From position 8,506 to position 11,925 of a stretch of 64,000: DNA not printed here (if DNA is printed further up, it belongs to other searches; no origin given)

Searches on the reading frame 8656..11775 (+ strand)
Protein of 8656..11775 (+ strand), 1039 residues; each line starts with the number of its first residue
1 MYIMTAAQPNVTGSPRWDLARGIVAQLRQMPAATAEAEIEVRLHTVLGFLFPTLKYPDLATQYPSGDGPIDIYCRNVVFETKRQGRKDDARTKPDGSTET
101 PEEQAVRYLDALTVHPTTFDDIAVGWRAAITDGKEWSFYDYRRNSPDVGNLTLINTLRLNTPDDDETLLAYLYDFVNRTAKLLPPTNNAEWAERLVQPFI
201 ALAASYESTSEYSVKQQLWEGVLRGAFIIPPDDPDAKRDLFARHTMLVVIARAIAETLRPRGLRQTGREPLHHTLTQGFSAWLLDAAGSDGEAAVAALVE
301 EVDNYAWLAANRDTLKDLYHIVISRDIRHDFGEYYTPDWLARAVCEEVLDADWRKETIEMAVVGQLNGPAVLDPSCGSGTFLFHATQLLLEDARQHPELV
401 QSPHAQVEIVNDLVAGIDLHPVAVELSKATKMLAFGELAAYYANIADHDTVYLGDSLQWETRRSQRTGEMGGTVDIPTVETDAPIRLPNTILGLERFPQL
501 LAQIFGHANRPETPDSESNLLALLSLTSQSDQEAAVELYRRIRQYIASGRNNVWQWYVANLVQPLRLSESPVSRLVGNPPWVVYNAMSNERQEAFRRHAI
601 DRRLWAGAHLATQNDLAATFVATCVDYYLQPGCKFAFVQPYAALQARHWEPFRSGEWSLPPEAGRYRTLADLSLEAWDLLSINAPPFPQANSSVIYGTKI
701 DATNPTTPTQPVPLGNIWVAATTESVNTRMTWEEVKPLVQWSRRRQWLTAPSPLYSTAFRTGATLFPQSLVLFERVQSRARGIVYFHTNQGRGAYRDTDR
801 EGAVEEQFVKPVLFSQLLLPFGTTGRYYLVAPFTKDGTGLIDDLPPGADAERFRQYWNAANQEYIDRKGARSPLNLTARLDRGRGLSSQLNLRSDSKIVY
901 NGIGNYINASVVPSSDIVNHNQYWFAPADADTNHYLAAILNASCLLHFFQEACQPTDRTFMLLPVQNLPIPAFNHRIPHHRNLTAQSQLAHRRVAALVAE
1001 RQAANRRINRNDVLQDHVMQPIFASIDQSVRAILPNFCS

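Call 11: search_protein_families(library=pfam, proteins=[window:8656-11775:+])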
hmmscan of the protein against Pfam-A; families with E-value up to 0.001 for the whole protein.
window:8656-11775:+ (1039 aa): 2 families
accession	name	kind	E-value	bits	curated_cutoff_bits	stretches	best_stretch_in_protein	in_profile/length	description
PF20473.4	MmeI_Mtase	-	9.3e-06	25.4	27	0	365-433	17-84/259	MmeI, DNA-methyltransferase domain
PF02384.22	N6_Mtase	-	0.00014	21.8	20.4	0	311-396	2-75/311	N-6 DNA Methylase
